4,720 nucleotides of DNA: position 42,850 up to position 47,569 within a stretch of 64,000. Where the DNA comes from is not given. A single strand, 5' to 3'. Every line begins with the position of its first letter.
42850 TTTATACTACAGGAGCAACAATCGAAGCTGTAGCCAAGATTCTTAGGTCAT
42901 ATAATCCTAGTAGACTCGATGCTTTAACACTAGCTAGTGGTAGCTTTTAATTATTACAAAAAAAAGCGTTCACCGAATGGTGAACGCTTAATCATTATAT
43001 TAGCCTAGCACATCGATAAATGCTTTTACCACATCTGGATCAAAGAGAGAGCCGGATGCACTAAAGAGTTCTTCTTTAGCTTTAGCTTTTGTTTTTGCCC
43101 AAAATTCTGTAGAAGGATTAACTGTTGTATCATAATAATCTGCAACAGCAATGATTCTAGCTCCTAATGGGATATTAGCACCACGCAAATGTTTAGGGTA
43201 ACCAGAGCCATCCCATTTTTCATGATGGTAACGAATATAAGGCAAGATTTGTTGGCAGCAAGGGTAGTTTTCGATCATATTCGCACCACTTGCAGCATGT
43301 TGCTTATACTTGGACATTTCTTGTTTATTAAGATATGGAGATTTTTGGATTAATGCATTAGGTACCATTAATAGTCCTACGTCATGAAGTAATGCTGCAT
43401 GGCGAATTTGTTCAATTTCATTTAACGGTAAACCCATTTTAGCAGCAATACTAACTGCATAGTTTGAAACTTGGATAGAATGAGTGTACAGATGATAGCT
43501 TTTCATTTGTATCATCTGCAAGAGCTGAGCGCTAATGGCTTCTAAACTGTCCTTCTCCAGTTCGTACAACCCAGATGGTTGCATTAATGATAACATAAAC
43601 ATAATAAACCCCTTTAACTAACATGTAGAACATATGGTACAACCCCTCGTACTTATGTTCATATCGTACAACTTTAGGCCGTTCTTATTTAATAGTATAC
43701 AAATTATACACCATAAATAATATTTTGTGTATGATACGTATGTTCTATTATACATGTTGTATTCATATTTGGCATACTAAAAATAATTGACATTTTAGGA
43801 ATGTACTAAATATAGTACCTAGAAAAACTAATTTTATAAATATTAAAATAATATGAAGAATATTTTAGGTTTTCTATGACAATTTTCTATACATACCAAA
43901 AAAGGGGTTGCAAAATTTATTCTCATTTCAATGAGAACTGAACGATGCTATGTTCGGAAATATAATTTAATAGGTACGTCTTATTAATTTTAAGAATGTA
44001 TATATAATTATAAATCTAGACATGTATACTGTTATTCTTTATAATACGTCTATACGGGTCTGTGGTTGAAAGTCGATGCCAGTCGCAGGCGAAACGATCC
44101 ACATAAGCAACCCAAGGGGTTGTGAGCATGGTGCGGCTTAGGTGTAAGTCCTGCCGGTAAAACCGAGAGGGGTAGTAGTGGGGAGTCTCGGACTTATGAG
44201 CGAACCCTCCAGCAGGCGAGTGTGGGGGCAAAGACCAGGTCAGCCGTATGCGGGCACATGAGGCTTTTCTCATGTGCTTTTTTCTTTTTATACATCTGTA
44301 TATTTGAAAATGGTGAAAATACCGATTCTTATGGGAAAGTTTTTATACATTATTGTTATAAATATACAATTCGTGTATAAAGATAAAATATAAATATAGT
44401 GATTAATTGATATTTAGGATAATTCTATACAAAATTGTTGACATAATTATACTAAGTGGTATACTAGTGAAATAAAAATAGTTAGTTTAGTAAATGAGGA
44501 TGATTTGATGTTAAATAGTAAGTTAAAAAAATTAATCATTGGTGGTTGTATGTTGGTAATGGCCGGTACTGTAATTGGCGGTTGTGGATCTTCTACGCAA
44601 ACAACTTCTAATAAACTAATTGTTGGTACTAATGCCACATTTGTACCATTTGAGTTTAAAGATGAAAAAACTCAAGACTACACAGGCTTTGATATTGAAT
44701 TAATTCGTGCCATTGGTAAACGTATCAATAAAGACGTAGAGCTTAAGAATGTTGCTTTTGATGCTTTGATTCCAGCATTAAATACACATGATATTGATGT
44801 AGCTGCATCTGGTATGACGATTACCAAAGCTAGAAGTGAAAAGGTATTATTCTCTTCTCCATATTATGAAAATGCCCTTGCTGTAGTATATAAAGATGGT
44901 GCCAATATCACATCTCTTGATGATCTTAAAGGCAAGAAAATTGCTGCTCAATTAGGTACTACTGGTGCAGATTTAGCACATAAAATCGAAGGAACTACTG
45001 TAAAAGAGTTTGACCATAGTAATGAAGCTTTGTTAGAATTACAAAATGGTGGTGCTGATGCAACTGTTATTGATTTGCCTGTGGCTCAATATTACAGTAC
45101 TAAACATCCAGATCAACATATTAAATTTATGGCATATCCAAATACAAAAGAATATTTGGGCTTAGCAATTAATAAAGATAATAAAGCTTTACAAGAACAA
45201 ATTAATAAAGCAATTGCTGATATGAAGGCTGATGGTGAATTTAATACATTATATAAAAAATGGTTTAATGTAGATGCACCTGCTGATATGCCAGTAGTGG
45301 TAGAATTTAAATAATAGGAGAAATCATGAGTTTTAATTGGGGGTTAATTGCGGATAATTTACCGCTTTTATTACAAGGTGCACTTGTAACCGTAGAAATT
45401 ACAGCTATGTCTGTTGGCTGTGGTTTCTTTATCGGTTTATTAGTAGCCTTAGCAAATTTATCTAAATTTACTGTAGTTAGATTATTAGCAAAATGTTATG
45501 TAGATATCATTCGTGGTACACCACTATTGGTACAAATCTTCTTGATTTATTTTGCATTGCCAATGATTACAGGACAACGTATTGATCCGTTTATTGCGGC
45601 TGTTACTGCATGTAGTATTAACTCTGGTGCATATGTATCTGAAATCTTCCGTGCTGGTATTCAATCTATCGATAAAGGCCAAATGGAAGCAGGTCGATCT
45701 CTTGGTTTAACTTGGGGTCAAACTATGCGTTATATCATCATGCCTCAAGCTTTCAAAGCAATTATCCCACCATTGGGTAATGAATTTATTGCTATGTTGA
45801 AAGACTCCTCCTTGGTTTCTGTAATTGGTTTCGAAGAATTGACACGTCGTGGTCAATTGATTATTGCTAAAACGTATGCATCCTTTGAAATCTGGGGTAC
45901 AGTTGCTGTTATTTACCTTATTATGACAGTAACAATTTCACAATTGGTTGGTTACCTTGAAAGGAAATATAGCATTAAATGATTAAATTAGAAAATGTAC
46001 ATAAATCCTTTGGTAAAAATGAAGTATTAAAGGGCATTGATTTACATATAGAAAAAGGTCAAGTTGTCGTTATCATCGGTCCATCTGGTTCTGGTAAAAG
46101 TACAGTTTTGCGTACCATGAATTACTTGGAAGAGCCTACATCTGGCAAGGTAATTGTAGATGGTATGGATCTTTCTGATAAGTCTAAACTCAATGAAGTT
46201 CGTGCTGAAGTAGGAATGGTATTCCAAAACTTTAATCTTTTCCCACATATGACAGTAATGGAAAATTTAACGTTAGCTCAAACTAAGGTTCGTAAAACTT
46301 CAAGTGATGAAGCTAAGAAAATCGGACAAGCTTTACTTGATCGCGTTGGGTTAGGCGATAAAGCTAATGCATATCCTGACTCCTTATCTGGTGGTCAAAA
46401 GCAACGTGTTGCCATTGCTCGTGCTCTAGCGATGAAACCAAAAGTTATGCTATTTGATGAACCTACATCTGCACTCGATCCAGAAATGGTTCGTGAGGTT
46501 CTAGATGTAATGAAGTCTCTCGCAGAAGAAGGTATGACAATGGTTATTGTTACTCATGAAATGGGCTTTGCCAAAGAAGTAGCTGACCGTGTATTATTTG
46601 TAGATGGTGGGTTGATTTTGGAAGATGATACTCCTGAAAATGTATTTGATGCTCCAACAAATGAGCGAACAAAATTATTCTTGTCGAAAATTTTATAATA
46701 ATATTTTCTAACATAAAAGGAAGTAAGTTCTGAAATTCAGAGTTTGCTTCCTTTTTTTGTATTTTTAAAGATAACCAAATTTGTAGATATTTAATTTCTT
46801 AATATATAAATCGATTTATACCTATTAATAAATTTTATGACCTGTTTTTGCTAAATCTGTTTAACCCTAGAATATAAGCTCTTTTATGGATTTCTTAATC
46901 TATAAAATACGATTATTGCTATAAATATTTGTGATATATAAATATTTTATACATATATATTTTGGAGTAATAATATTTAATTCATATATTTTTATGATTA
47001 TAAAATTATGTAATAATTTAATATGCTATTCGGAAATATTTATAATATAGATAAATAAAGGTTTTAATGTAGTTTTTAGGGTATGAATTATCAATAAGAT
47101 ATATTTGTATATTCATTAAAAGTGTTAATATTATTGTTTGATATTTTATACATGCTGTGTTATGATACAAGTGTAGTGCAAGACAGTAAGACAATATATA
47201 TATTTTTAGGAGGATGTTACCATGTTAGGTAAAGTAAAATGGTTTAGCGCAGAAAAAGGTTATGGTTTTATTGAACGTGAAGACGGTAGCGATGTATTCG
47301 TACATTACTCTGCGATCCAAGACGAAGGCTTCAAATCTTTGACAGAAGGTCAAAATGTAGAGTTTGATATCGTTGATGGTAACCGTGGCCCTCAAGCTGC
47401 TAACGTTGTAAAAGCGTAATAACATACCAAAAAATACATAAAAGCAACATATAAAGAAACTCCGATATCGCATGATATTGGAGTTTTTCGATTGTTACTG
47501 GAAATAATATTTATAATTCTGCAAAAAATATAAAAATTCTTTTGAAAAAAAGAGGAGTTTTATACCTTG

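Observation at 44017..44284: Independent GC-rich structured sRNA (~233 nt) with its own promoter and terminator; family unclear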

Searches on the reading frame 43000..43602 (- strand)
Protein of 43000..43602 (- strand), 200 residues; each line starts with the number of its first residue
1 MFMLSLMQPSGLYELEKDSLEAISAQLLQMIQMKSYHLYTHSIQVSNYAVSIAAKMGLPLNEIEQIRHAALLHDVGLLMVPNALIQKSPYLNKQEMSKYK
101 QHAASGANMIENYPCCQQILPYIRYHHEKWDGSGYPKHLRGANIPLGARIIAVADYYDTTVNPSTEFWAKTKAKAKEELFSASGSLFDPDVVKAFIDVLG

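Call 6: search_protein_families(library=pfam, proteins=[window:43000-43602:-])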
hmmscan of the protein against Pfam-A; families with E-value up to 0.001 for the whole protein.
window:43000-43602:- (200 aa): 3 families
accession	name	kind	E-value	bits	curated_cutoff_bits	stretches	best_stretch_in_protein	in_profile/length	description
PF13487.12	HD_5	-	1.2e-36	126.5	27.2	1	28-191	4-170/170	HD domain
PF01966.28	HD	-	2.9e-18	66.7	22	1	39-159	2-115/116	HD domain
PF08668.18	HDOD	-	7.8e-06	25.9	22.9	1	32-105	89-172/196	HDOD domain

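Call 18: find_encoding_contigs(protein=window:43000-43602:-, flank=3000, max_places=6)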
Protein window:43000-43602:- (200 aa): 27 contigs read that carry it; 6 places shown.
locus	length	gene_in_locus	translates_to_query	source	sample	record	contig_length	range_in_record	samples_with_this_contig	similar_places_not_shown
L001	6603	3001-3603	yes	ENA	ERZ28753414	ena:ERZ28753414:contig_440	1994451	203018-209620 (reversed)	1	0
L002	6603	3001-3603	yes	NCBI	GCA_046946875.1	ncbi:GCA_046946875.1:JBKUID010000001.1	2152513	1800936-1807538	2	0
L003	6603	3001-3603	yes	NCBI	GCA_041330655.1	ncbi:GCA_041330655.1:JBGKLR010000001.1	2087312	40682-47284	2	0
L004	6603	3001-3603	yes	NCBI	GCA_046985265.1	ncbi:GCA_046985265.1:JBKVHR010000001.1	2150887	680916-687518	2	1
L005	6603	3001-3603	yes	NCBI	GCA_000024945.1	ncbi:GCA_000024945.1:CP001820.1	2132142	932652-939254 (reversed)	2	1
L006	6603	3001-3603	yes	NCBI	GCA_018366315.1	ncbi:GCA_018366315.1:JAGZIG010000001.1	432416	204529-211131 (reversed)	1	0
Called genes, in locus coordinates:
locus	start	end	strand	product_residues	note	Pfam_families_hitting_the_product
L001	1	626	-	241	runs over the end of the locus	PF02463:SMC_N, PF03215:Rad17 (faint), PF09818:ABC_ATPase (faint), PF13175:AAA_15 (faint), PF00005:ABC_tran, PF13401:AAA_22 (weak), PF13304:AAA_21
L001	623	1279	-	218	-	PF00528:BPD_transp_1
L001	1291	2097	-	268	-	PF00497:SBP_bac_3, PF10613:Lig_chan-Glu_bd (weak)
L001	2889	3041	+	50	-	-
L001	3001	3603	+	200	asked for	PF08668:HDOD (weak), PF13487:HD_5, PF01966:HD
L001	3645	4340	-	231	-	PF18912:DZR_2, PF00156:Pribosyltran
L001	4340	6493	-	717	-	PF23139:OB_YrrC, PF14490:HHH_RecD2, PF01443:Viral_helicase1 (weak), PF13086:AAA_11 (faint), PF13245:AAA_19, PF13604:AAA_30, PF18335:SH3_13, PF13538:UvrD_C_2, +1 more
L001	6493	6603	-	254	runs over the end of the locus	PF01817:CM_2, PF13238:AAA_18 (weak), PF01202:SKI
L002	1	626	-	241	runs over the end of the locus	PF02463:SMC_N, PF09818:ABC_ATPase (faint), PF13175:AAA_15 (faint), PF00005:ABC_tran, PF13401:AAA_22 (weak), PF13304:AAA_21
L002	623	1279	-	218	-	PF00528:BPD_transp_1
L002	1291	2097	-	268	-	PF00497:SBP_bac_3, PF10613:Lig_chan-Glu_bd (weak), PF12974:Phosphonate-bd (weak)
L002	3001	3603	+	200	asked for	PF08668:HDOD (weak), PF13487:HD_5, PF01966:HD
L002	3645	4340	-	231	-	PF18912:DZR_2, PF00156:Pribosyltran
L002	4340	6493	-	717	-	PF23139:OB_YrrC, PF14490:HHH_RecD2, PF01443:Viral_helicase1 (weak), PF13086:AAA_11 (faint), PF13245:AAA_19, PF13604:AAA_30, PF18335:SH3_13, PF13538:UvrD_C_2, +1 more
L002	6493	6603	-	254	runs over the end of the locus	PF01817:CM_2, PF13238:AAA_18 (weak), PF01202:SKI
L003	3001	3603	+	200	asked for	PF08668:HDOD (weak), PF13487:HD_5, PF01966:HD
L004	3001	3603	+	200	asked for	PF08668:HDOD (weak), PF13487:HD_5, PF01966:HD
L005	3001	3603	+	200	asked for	PF08668:HDOD (weak), PF13487:HD_5, PF01966:HD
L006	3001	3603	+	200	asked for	PF08668:HDOD (weak), PF13487:HD_5, PF01966:HD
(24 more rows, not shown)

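Call 69: search_solved_structures(query=window:43000-43602:-, max_evalue=0.00001, show_alignments=1)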
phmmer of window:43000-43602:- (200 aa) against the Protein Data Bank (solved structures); distinct sequences matched with E-value up to 0.00001: 6.
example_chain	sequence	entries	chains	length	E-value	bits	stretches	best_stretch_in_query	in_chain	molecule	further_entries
5z7c_A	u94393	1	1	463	5.1e-23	85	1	15-160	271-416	3'3'-cGAMP-specific phosphodiesterase 3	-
4mcw_A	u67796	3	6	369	1.4e-18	70.5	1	5-195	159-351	Metal dependent phosphohydrolase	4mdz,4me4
9rbz_A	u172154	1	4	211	7.6e-18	68.2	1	27-196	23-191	HD domain/sensory box protein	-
9rc0_A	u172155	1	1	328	2.4e-17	66.5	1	27-195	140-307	HD domain/sensory box protein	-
4r8z_A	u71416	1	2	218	6.7e-17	65.1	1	61-198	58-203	Cyclic di-GMP phosphodiesterase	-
3tm8_A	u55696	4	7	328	5.8e-07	32.7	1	31-161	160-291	Uncharacterized protein | Uncharacterized protein Bd1817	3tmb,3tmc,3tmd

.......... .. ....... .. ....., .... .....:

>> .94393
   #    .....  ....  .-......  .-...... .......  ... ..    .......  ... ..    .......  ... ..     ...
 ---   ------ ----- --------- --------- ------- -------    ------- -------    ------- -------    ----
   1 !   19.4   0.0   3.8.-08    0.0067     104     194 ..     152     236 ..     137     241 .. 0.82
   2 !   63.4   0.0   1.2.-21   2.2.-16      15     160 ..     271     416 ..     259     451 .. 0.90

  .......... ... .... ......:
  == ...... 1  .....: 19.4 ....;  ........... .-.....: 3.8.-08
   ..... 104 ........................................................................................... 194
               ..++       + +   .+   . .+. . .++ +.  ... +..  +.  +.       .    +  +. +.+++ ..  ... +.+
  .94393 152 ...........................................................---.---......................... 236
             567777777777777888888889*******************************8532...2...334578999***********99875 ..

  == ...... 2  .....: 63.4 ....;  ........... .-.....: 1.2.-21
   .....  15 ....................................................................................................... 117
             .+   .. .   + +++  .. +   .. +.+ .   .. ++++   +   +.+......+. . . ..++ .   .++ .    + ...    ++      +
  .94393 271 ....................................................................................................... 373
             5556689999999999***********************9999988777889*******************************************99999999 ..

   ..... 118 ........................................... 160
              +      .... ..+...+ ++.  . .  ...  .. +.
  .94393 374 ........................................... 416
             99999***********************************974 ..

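Call 70: search_protein_families(library=ncbifam, proteins=[window:43000-43602:-], max_evalue=0.00001)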
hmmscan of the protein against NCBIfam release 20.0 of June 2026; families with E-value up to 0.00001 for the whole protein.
window:43000-43602:- (200 aa): 2 families
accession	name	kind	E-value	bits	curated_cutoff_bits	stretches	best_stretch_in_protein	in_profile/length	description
NF053512.1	nitric_RR_NosR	exception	2.1e-41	142.3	400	1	16-199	170-354/422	response regulator c-di-GMP phosphodiesterase, NosR family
TIGR00277.1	HDIG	domain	1.5e-09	37.6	27.6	1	38-129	5-84/84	HDIG domain-containing metalloprotein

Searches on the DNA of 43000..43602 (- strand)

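Call 20: search_rna_families(sources=[L005, L007, L008, L009, L010, L011, L012, L013, L014, L015, L016, L017], threshold=gathering)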
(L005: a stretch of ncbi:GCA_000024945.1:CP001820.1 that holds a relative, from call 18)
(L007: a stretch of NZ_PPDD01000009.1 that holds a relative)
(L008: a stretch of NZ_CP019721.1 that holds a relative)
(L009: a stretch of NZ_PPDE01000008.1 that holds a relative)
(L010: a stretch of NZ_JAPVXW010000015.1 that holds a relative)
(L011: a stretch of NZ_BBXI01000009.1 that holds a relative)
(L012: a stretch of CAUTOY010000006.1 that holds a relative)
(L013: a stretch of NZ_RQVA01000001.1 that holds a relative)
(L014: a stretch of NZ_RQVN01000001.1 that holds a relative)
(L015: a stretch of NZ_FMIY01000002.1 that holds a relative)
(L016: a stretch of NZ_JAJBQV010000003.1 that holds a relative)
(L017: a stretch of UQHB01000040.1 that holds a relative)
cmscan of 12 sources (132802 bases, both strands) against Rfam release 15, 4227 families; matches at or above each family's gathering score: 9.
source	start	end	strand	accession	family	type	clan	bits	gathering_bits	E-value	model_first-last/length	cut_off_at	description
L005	2349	2552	-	RF03072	raiA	Cis-reg; riboswitch;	-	198.2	101.3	1.4e-50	1-209/209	no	raiA RNA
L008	2405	2608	+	RF03072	raiA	Cis-reg; riboswitch;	-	198.2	101.3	1.4e-50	1-209/209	no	raiA RNA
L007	2389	2592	+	RF03072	raiA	Cis-reg; riboswitch;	-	198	101.3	1.6e-50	1-209/209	no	raiA RNA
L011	2456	2658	+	RF03072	raiA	Cis-reg; riboswitch;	-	191.6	101.3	9.9e-49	1-209/209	no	raiA RNA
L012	2456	2658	+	RF03072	raiA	Cis-reg; riboswitch;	-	191.3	101.3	1.2e-48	1-209/209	no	raiA RNA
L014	2176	2381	+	RF03072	raiA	Cis-reg; riboswitch;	-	189.6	101.3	3.6e-48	1-209/209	no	raiA RNA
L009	2455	2657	+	RF03072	raiA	Cis-reg; riboswitch;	-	186.8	101.3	2.3e-47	1-209/209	no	raiA RNA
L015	5733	5829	-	RF00162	SAM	Cis-reg; riboswitch;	CL00012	86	44.4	1.2e-18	1-108/108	no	SAM riboswitch aptamer (S box leader)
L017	8879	8965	+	RF01749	pan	Cis-reg;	-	39.7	36.2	0.0047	1-92/92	no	pan motif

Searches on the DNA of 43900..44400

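Call 34: search_rna_families(source=window, start=43900, end=44400, threshold=evalue, max_evalue=10)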
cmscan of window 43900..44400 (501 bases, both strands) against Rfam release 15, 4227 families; matches with E-value up to 10: 5.
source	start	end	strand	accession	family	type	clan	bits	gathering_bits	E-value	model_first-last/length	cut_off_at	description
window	44049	44252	+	RF03072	raiA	Cis-reg; riboswitch;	-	196.8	101.3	1.3e-52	1-209/209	no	raiA RNA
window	44313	44390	+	RF01694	Bacteroides-1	Gene; sRNA;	-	16.9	43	3.2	1-82/82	no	Bacteroides-1 RNA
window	44258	44332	+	RF01456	VrrA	Gene; antisense;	-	15.2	50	5.7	1-140/140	no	Vibrio regulatory RNA of OmpA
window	44188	44375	-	RF00628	RgsA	Gene; sRNA;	-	13.8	88.4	0.43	1-194/194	no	RgsA sRNA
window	43980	44099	+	RF00064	HgcG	Gene; snRNA; snoRNA; HACA-box;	-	8.3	77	5.9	1-276/276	no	HgcG RNA (Pab40)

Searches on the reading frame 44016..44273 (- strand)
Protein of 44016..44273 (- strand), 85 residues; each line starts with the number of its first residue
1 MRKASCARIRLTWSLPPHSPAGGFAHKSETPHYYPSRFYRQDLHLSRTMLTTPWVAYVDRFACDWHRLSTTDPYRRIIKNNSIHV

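Call 6: search_protein_families(library=pfam, proteins=[window:44016-44273:-])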
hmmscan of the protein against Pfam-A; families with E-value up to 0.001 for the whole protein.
window:44016-44273:- (85 aa): 0 families

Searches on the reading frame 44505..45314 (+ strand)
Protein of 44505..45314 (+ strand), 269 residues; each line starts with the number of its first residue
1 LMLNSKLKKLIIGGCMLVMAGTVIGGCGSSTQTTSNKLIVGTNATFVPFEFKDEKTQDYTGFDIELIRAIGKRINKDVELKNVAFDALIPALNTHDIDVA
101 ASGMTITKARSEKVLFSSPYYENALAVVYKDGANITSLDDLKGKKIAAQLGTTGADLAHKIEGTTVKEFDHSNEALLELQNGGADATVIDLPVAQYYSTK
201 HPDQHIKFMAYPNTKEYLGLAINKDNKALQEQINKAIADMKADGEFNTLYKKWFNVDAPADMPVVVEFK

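Call 6: search_protein_families(library=pfam, proteins=[window:44505-45314:+])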
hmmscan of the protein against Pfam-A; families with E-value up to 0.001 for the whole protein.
window:44505-45314:+ (269 aa): 4 families
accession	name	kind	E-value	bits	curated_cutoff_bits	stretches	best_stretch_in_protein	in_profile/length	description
PF00497.25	SBP_bac_3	-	8.1e-42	142.6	26.4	1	38-255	1-131/132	Bacterial extracellular solute-binding proteins, family 3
PF10613.14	Lig_chan-Glu_bd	-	3.4e-08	34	30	1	54-130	23-112/115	Ligated ion channel L-glutamate- and glycine-binding site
PF12974.12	Phosphonate-bd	-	1.1e-06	28.6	27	1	66-245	19-221/242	ABC transporter, phosphonate, periplasmic substrate-binding protein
PF09084.16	NMT1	-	0.00016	22.1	20.5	1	102-211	48-168/216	NMT1/THI5 like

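Call 70: search_protein_families(library=ncbifam, proteins=[window:44505-45314:+], max_evalue=0.00001)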
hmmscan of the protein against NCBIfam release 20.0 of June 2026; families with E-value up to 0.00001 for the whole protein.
window:44505-45314:+ (269 aa): 15 families
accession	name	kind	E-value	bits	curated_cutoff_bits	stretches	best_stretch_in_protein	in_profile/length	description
NF007029.0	PRK09495.1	equivalog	6.7e-55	186.5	303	1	27-257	16-246/248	glutamine ABC transporter substrate-binding protein GlnH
TIGR01096.1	3A0103s03R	subfamily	3.5e-52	177.4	256.35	1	23-254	12-250/250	lysine/arginine/ornithine ABC transporter substrate-binding protein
NF041764.1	ArtI_Ecoli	equivalog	4.1e-40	137.7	522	1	30-255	15-242/243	arginine ABC transporter substrate-binding protein ArtI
NF011583.0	PRK15007.1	subfamily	1.9e-39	135.5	358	1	23-255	9-242/243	arginine ABC transporter substrate-binding protein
NF041765.1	ArtJ_Ecoli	equivalog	3.4e-39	134.9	510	1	30-255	15-242/243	arginine ABC transporter substrate-binding protein ArtJ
NF008426.0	PRK11260.1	equivalog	6.4e-37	127.2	312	1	33-257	38-263/266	cystine ABC transporter substrate-binding protein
NF011965.0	PRK15437.1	equivalog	2.5e-27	96.1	459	1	29-258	19-257/260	histidine ABC transporter substrate-binding protein HisJ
NF011586.0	PRK15010.1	equivalog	2.9e-25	89.3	440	1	24-257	14-256/260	lysine/arginine/ornithine ABC transporter substrate-binding protein ArgT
NF008112.0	PRK10859.1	equivalog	4.5e-20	71.5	354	1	33-255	40-266/483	membrane-bound lytic murein transglycosylase MltF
NF052427.1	StpK7MSMEG_1200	equivalog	5.6e-19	68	900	1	35-264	361-595/601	serine/threonine protein kinase StpK7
NF008063.0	PRK10797.1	subfamily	6.5e-15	55.1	375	1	36-259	40-275/302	glutamate/aspartate ABC transporter substrate-binding protein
TIGR02995.1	ectoine_ehuB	equivalog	2.7e-14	53.1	190.9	1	47-252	43-258/275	ectoine/hydroxyectoine ABC transporter substrate-binding protein EhuB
NF008885.0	PRK11917.1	equivalog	3.3e-13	49.8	373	1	34-253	36-257/259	bifunctional adhesin/ABC transporter aspartate/glutamate-binding protein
TIGR04262.1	orph_peri_GRRM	subfamily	9.5e-11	41.5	190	1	38-240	3-209/257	extracellular substrate binding-like orphan protein GrrP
TIGR01728.1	SsuA_fam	subfamily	1.8e-08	34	163.5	1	87-161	42-121/290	aliphatic sulfonate ABC transporter substrate-binding protein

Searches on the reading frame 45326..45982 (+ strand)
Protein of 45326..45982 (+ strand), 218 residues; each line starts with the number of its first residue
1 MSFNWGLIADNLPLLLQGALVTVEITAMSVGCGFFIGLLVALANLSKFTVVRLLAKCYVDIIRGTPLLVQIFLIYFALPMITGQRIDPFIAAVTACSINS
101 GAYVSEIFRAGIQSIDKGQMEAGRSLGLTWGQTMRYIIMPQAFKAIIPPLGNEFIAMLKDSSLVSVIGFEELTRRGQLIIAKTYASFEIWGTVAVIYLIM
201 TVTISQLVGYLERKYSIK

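Call 6: search_protein_families(library=pfam, proteins=[window:45326-45982:+])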
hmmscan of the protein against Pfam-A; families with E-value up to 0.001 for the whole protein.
window:45326-45982:+ (218 aa): 1 family
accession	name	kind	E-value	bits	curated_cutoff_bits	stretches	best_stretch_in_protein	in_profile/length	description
PF00528.27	BPD_transp_1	-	4e-26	92.3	26.4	1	33-215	1-182/184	Binding-protein-dependent transport system inner membrane component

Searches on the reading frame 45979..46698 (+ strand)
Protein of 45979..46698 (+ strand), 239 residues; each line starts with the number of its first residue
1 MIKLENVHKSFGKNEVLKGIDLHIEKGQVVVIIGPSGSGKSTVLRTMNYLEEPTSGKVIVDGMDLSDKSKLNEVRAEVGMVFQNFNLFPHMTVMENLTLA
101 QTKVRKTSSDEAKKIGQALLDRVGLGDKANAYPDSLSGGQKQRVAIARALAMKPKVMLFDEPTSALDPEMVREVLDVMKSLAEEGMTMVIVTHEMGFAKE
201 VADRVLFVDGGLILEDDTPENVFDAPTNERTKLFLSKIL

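Call 6: search_protein_families(library=pfam, proteins=[window:45979-46698:+])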
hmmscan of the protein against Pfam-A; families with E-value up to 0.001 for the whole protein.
window:45979-46698:+ (239 aa): 13 families
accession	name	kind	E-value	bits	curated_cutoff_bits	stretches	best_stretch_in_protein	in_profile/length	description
PF00005.33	ABC_tran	-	6.5e-40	137.3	25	1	17-164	1-137/137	ABC transporter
PF13304.12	AAA_21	-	3.3e-15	57.4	27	2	122-195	224-300/304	AAA domain, putative AbiEii toxin, Type IV TA system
PF02463.25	SMC_N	-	3.8e-12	46.5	40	1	22-201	20-205/220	RecF/RecN/SMC N terminal domain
PF09818.15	ABC_ATPase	-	3.8e-07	29.8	23.2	0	22-93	75-143/283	P-loop domain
PF13401.12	AAA_22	-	2.3e-06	28.4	27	1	26-190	4-120/130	AAA domain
PF13175.12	AAA_15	-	2.4e-05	24.6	32.1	0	22-77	19-78/374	AAA ATPase domain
PF03215.21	Rad17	-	2.5e-05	24.7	23.8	1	15-108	33-123/186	Rad17 P-loop domain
PF13191.12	AAA_16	-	7e-05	23.8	32.6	1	27-57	24-59/167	AAA ATPase domain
PF13555.12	AAA_29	-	0.00011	22.4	27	1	21-50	16-45/61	P-loop containing region of AAA domain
PF25199.1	nSTAND_NTPase5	-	0.00015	22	34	1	25-47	39-61/145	Novel STAND NTPase 5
PF13476.12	AAA_23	-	0.00034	21.7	27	1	2-49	2-41/201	AAA domain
PF20703.3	nSTAND1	-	0.00086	19.5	27.1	0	11-45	17-51/379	Novel STAND NTPase 1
PF01637.24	ATPase_2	-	0.00095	19.5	33.2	0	25-126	18-91/225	ATPase domain predominantly from Archaea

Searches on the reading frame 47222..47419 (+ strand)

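Call 43: search_protein_families(library=pfam, proteins=[window:47222-47419:+], max_evalue=0.00001)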
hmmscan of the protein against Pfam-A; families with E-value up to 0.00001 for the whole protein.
window:47222-47419:+ (65 aa): 1 family
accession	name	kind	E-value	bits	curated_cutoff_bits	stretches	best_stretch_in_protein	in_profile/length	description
PF00313.28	CSD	-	4e-32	110.3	27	1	1-64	1-65/66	'Cold-shock' DNA-binding domain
